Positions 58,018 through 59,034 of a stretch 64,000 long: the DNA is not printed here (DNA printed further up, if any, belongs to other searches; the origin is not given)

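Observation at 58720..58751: Perfect heptanucleotide tandem repeat inside a GT2 glycosyltransferase ORF: candidate phase-variable surface glycosylation switch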

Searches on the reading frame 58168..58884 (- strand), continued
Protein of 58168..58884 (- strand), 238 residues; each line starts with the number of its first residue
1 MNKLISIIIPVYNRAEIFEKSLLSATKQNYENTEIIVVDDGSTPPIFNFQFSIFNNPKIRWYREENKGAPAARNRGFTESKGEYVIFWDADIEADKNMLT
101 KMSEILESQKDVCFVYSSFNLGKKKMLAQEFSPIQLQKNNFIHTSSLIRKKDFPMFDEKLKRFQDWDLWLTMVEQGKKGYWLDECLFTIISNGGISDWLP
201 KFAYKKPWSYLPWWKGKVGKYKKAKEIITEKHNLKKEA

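Call 29: find_encoding_contigs(protein=P0014, flank=3000, max_places=2)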
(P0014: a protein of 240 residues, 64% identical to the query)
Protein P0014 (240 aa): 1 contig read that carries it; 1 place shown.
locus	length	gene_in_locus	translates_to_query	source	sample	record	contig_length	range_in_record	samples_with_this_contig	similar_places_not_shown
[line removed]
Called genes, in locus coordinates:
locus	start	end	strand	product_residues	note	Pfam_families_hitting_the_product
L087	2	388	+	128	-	?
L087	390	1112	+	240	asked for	PF00535:Glycos_transf_2, PF10111:Glyco_tranf_2_2, PF13641:Glyco_tranf_2_3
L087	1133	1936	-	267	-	?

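Call 30: find_encoding_contigs(protein=P0003, flank=3500, max_places=6)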
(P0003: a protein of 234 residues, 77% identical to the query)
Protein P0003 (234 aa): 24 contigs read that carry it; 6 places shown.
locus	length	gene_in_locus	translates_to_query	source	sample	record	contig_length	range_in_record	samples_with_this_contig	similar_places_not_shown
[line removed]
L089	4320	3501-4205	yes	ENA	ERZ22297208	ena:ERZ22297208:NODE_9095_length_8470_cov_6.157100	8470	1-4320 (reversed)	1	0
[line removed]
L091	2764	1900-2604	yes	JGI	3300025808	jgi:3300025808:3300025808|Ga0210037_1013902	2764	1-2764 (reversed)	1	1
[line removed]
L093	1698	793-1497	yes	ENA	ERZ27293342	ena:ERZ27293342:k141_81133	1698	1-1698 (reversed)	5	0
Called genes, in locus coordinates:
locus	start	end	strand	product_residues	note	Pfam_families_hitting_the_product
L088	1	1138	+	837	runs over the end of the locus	?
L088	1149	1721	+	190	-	PF01997:Translin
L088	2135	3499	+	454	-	PF08245:Mur_ligase_M, PF02875:Mur_ligase_C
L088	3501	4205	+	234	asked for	PF00535:Glycos_transf_2, PF10111:Glyco_tranf_2_2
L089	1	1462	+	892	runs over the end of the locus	PF00690:Cation_ATPase_N, PF00122:E1-E2_ATPase, PF00702:Hydrolase, PF13246:Cation_ATPase, PF00689:Cation_ATPase_C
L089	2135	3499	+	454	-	PF08245:Mur_ligase_M, PF02875:Mur_ligase_C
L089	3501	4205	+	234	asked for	PF00535:Glycos_transf_2, PF10111:Glyco_tranf_2_2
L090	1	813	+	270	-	PF00689:Cation_ATPase_C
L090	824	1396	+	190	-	PF01997:Translin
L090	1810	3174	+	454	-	PF08245:Mur_ligase_M, PF02875:Mur_ligase_C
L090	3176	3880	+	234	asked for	PF00535:Glycos_transf_2, PF10111:Glyco_tranf_2_2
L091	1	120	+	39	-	?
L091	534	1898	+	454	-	PF08245:Mur_ligase_M, PF02875:Mur_ligase_C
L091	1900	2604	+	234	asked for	PF00535:Glycos_transf_2, PF10111:Glyco_tranf_2_2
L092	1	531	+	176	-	?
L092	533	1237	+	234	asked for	PF00535:Glycos_transf_2, PF10111:Glyco_tranf_2_2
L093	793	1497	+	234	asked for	PF00535:Glycos_transf_2, PF10111:Glyco_tranf_2_2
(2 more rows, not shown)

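Call 31: find_encoding_contigs(protein=P0016, flank=3500, max_places=2)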
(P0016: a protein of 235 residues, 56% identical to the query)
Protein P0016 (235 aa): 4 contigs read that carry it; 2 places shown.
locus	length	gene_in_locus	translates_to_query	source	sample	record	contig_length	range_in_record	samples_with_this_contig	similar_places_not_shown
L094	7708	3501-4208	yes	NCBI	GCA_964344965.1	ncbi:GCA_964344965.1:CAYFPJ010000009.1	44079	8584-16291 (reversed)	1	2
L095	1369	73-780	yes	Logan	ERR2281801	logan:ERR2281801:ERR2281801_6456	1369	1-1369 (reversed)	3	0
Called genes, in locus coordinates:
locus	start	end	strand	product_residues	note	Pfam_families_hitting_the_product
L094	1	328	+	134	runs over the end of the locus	PF00380:Ribosomal_S9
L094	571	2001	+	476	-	PF01943:Polysacc_synt, PF13440:Polysacc_synt_3, PF03023:MurJ, PF01554:MatE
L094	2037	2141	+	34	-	-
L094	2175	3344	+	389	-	PF13439:Glyco_transf_4, PF13477:Glyco_trans_4_2, PF13579:Glyco_trans_4_4, PF00534:Glycos_transf_1, PF13692:Glyco_trans_1_4, PF13524:Glyco_trans_1_2 (weak), PF20706:GT4-conflict (weak)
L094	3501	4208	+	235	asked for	PF00535:Glycos_transf_2, PF10111:Glyco_tranf_2_2, PF13641:Glyco_tranf_2_3 (weak)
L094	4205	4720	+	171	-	PF02224:Cytidylate_kin (faint), PF06414:Zeta_toxin (faint), PF13238:AAA_18 (weak), PF13671:AAA_33 (weak)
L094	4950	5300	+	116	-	-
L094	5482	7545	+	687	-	PF22745:Nlig-Ia, PF01653:DNA_ligase_aden, PF03120:OB_DNA_ligase, PF12826:HHH_2, PF14520:HHH_5 (weak), PF00533:BRCT, PF12738:PTCB-BRCT (weak)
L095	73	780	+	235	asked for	PF00535:Glycos_transf_2, PF10111:Glyco_tranf_2_2, PF13641:Glyco_tranf_2_3 (weak)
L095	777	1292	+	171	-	PF02224:Cytidylate_kin (faint), PF06414:Zeta_toxin (faint), PF13238:AAA_18 (weak), PF13671:AAA_33 (weak)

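Call 32: find_encoding_contigs(protein=P0024, flank=3500, max_places=3)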
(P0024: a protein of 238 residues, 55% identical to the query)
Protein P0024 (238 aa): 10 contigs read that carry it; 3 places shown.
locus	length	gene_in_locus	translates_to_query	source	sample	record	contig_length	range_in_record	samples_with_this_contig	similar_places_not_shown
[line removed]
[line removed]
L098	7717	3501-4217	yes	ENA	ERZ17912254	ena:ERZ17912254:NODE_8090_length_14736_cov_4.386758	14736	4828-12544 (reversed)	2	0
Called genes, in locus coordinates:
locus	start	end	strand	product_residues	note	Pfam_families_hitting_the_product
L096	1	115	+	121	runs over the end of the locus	PF00572:Ribosomal_L13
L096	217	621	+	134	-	PF00380:Ribosomal_S9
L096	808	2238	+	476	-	PF01943:Polysacc_synt, PF13440:Polysacc_synt_3, PF01554:MatE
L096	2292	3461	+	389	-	PF13439:Glyco_transf_4, PF13477:Glyco_trans_4_2, PF13579:Glyco_trans_4_4 (weak), PF13524:Glyco_trans_1_2 (faint), PF00534:Glycos_transf_1, PF13692:Glyco_trans_1_4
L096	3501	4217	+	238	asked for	PF00535:Glycos_transf_2, PF10111:Glyco_tranf_2_2, PF13641:Glyco_tranf_2_3 (weak)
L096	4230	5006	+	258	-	PF00795:CN_hydrolase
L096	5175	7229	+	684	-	PF22745:Nlig-Ia, PF01653:DNA_ligase_aden, PF03120:OB_DNA_ligase, PF14520:HHH_5 (faint), PF00633:HHH (faint), PF12826:HHH_2, PF00533:BRCT, PF12738:PTCB-BRCT (weak)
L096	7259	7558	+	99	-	PF02686:GatC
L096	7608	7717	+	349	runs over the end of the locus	?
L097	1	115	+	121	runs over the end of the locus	PF00572:Ribosomal_L13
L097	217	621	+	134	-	PF00380:Ribosomal_S9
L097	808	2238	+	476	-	PF01943:Polysacc_synt, PF13440:Polysacc_synt_3, PF01554:MatE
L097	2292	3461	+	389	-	PF13439:Glyco_transf_4, PF13477:Glyco_trans_4_2, PF13579:Glyco_trans_4_4 (weak), PF13524:Glyco_trans_1_2 (faint), PF00534:Glycos_transf_1, PF13692:Glyco_trans_1_4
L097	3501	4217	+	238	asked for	PF00535:Glycos_transf_2, PF10111:Glyco_tranf_2_2, PF13641:Glyco_tranf_2_3 (weak)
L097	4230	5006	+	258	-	PF00795:CN_hydrolase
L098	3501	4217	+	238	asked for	PF00535:Glycos_transf_2, PF10111:Glyco_tranf_2_2, PF13641:Glyco_tranf_2_3 (weak)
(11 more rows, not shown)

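Call 41: predict_structure(alignment_id=A1)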
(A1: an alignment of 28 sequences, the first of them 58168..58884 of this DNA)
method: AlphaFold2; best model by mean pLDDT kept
length: 238 residues; sequences in the alignment: 28
mean_pLDDT: 88.7   pTM: 0.87
mean pLDDT of the five models: 88.7, 87.8, 87.1, 86.5, 86.3
residues with pLDDT >= 90: 140; 70-90: 83; 50-70: 13; < 50: 2
segments of 3 or more residues with pLDDT < 50: none
pLDDT, mean of each block of 10 residues (from residue 1): 92 81 94 95 81 81 92 97 95 94 96 93 78 90 92 95 92 97 90 61 87 88 91 71
secondary structure, 60 per line:
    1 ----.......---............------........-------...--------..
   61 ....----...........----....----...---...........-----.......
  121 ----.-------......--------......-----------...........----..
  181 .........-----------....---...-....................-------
elements in order: E5-11 H15-26 E33-40 E59-64 H69-79 E84-87 E92-94 H98-108 E114-120 H133-138 E147-149 H164-174 E179-189 H201-204 H212-231

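Call 43: search_protein_families(library=ncbifam, proteins=[window:58168-58884:-], max_evalue=0.001)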
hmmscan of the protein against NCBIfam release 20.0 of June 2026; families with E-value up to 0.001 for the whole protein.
window:58168-58884:- (238 aa): 23 families
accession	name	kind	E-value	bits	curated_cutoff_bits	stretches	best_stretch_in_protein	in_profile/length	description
NF047683.1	TeichurnBiosyTuaG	equivalog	1.8e-21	77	400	1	2-203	5-218/252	teichuronic acid biosynthesis protein TuaG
NF041875.1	EPS_EpsD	equivalog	4.2e-21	75.7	370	1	5-111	1-109/325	exopolysaccharide biosynthesis glycosyltransferase EpsD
NF007482.0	PRK10073.1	equivalog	4.2e-21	75.3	423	1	3-136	6-141/334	glycosyltransferase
NF053739.1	GlytfEpsEBac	equivalog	2.5e-19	69.3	450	1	5-189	3-202/265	glycosyltransferase EpsE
NF038299.1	EPS_HpsN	equivalog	2.2e-18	66.3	425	1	4-116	2-116/317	hormogonium polysaccharide biosynthesis glycosyltransferase HpsN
NF007453.0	PRK10018.1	equivalog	3e-16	59.9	382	1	2-187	5-204/280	colanic acid biosynthesis glycosyltransferase WcaA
TIGR04017.1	WcaA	equivalog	8.1e-16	58.4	495.75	1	2-187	4-203/279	colanic acid biosynthesis glycosyltransferase WcaA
TIGR03965.1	mycofact_glyco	equivalog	2.5e-15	56.3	280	1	5-104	76-177/467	mycofactocin biosynthesis glycosyltransferase MftF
NF050050.1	ProtGlycPglI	equivalog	1e-14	54.6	500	1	4-155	3-149/306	GalNAc(5)-diNAcBac-PP-undecaprenol beta-1,3-glucosyltransferase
TIGR03937.1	PgaC_IcaA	equivalog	3.4e-13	49.3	422.3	1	3-115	45-159/407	poly-beta-1,6-N-acetyl-D-glucosamine synthase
TIGR03111.1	glyc2_xrt_Gpos1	hypoth_equivalog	1e-11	44.3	363.95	1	5-115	51-165/439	TIGR03111 family XrtG-associated glycosyltransferase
TIGR04283.1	glyco_like_mftF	equivalog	1.2e-10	41.3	182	1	5-116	1-107/221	TIGR04283 family arsenosugar biosynthesis glycosyltransferase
NF041394.1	GtaseAglG_Halo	equivalog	3.7e-10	39.6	440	1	5-132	3-136/304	glucosyl-dolichyl phosphate glucuronosyltransferase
NF038302.1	EPS_HpsE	equivalog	4.4e-09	35.7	300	1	5-112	3-117/307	hormogonium polysaccharide biosynthesis glycosyltransferase HpsE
TIGR04440.1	glyco_TIGR04440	domain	7.1e-08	32.4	70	1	6-115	3-115/215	TIGR00180 family glycosyltransferase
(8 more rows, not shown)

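Call 44: fold_search(model_id=the predicted structure, library=pdb)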
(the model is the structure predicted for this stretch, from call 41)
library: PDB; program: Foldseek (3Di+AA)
matches with E <= 10: 1530; with E <= 0.001: 381
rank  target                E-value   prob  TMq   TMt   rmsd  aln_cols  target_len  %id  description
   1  6p61_B                4.4e-15  1.00  0.67  0.82   3.1       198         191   19  Structure of a Glycosyltransferase from Leptospira borgpetersenii serovar Hardjo-bovis (strain JB197) (released 2019-07-10)
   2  2z86_D                1.1e-14  1.00  0.71  0.30   7.1       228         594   19  Crystal structure of chondroitin polymerase from Escherichia coli strain K4 (K4CP) complexed with UDP-GlcUA and UDP (released 2008-09-16)
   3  9omk_B                1.3e-14  1.00  0.69  0.65   3.1       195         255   19  WrtF fucosyltransferase - trisaccharide acceptor (released 2025-10-29)
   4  9omn_B                2.0e-14  1.00  0.75  0.67   3.2       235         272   17  WrtF fucosyltransferase - GDP-2-deoxy-2-fluoro-beta-L-fucose (released 2025-10-29)
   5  9jn3_A                2.8e-14  1.00  0.76  0.62   3.2       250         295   21  Crystal structure of AvpGT in complex with Ara-A (released 2025-01-29)
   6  2z86_A                5.5e-14  1.00  0.74  0.32   4.3       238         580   19  Crystal structure of chondroitin polymerase from Escherichia coli strain K4 (K4CP) complexed with UDP-GlcUA and UDP (released 2008-09-16)
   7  9jn3_B                5.5e-14  1.00  0.77  0.62   4.6       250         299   23  Crystal structure of AvpGT in complex with Ara-A (released 2025-01-29)
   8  2z86_B                6.3e-14  1.00  0.70  0.29   3.1       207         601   19  Crystal structure of chondroitin polymerase from Escherichia coli strain K4 (K4CP) complexed with UDP-GlcUA and UDP (released 2008-09-16)
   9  9omm_A                6.3e-14  1.00  0.72  0.66   7.6       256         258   16  WrtF fucosyltransferase - tetrasaccharide product (released 2025-10-29)
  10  2z87_B                6.7e-14  1.00  0.76  0.32   3.6       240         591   19  Crystal structure of chondroitin polymerase from Escherichia coli strain K4 (K4CP) complexed with UDP-GalNAc and UDP (released 2008-09-16)
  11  6p61_C                6.7e-14  1.00  0.65  0.80   3.5       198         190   19  Structure of a Glycosyltransferase from Leptospira borgpetersenii serovar Hardjo-bovis (strain JB197) (released 2019-07-10)
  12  1h7l                  7.1e-14  1.00  0.63  0.63   8.1       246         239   20  dTDP-MAGNESIUM COMPLEX OF SPSA FROM BACILLUS SUBTILIS (released 2001-12-13)
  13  9oml_B                1.2e-13  1.00  0.72  0.63   3.0       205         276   19  WrtF fucosyltransferase - acetylated trisaccharide acceptor (released 2025-10-29)
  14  9jma_A                1.4e-13  1.00  0.78  0.61   4.4       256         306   23  Crystal structure of glycosyltransferase AvpGT (released 2025-01-29)
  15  2z86_C                1.6e-13  1.00  0.75  0.31   4.3       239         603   19  Crystal structure of chondroitin polymerase from Escherichia coli strain K4 (K4CP) complexed with UDP-GlcUA and UDP (released 2008-09-16)
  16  1qg8                  1.6e-13  1.00  0.65  0.65   7.7       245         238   20  NATIVE (MAGNESIUM-CONTAINING) SPSA FROM BACILLUS SUBTILIS (released 2000-04-21)
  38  6p61_A                6.3e-12  1.00  0.64  0.77   3.8       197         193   20  Structure of a Glycosyltransferase from Leptospira borgpetersenii serovar Hardjo-bovis (strain JB197) (released 2019-07-10)
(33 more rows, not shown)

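Call 76: find_encoding_contigs(protein=P0006, flank=3500, max_places=2)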
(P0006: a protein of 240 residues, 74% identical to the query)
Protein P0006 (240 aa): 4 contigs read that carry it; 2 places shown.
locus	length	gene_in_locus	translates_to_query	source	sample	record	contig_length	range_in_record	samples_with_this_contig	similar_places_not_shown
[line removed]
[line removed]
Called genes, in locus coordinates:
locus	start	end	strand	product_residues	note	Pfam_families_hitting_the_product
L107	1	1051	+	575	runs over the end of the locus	PF00239:Resolvase, PF07508:Recombinase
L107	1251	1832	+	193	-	PF01997:Translin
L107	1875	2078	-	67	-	-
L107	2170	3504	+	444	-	PF08245:Mur_ligase_M, PF02875:Mur_ligase_C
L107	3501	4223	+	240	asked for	PF00535:Glycos_transf_2, PF10111:Glyco_tranf_2_2, PF13641:Glyco_tranf_2_3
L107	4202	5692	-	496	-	PF04932:Wzy_C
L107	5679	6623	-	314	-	PF00551:Formyl_trans_N, PF02911:Formyl_trans_C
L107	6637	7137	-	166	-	PF01327:Pep_deformylase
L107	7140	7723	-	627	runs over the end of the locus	PF17764:PriA_3primeBD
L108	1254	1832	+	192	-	PF01997:Translin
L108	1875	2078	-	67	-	-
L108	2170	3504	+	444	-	PF08245:Mur_ligase_M, PF02875:Mur_ligase_C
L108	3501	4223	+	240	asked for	PF00535:Glycos_transf_2, PF10111:Glyco_tranf_2_2, PF13641:Glyco_tranf_2_3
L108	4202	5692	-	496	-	PF04932:Wzy_C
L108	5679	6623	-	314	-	PF00551:Formyl_trans_N, PF02911:Formyl_trans_C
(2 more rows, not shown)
